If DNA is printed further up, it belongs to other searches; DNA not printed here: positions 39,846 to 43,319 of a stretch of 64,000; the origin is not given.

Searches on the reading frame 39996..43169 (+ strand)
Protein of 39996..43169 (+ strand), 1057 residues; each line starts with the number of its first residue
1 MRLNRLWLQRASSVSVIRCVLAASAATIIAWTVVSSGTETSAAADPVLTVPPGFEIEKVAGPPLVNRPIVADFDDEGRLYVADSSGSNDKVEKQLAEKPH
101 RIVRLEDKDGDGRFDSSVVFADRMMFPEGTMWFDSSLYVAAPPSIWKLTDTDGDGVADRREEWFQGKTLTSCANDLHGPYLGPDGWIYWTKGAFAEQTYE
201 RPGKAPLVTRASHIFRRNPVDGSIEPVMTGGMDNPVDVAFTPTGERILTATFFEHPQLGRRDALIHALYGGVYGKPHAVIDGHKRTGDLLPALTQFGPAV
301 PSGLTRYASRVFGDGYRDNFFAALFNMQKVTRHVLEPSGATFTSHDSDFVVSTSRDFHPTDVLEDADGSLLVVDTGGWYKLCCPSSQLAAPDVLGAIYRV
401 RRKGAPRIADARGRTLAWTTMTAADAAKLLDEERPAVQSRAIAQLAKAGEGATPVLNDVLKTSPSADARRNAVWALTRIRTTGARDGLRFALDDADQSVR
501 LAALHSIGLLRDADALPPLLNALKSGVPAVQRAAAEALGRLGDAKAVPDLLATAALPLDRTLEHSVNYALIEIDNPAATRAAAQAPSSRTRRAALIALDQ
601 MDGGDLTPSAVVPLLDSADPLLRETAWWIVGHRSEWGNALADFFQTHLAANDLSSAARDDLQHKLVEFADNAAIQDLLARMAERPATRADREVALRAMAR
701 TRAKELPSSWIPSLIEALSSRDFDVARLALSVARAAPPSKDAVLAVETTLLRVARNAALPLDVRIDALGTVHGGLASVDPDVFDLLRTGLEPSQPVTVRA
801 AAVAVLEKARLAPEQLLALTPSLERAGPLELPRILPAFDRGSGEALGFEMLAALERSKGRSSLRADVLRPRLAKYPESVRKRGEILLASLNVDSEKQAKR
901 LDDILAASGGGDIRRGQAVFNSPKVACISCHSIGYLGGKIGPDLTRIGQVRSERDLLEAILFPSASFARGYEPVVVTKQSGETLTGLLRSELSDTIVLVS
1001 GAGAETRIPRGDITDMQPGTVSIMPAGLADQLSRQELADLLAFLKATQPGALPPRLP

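Call 11: search_protein_families(library=pfam, proteins=[window:39996-43169:+], max_evalue=0.01)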
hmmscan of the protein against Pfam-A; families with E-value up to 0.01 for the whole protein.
window:39996-43169:+ (1057 aa): 8 families
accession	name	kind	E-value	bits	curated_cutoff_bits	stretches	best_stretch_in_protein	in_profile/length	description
PF23500.1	DUF7133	-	9.3e-47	160.6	27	1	48-380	9-349/385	Domain of unknown function (DUF7133)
PF13646.12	HEAT_2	-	1.6e-20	73.6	27.7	2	491-568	7-85/88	HEAT repeats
PF00514.29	Arm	-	3.2e-10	40.1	20.6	1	508-541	6-39/41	Armadillo/beta-catenin-like repeat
PF03130.22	HEAT_PBS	-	1.1e-07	32.1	20.9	1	530-552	1-23/27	PBS lyase HEAT-like repeat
PF02985.28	HEAT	-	3.4e-06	27.3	23.5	1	516-542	2-28/31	HEAT repeat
PF00034.26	Cytochrom_C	-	7.5e-06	27.6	21.3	0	914-962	2-48/90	Cytochrome c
PF13513.12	HEAT_EZ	-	0.00026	21.9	27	1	514-541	28-55/55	HEAT-like repeat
PF13442.11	Cytochrome_CBB3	-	0.0013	19.4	27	0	912-948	2-29/68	Cytochrome C oxidase, cbb3-type, subunit III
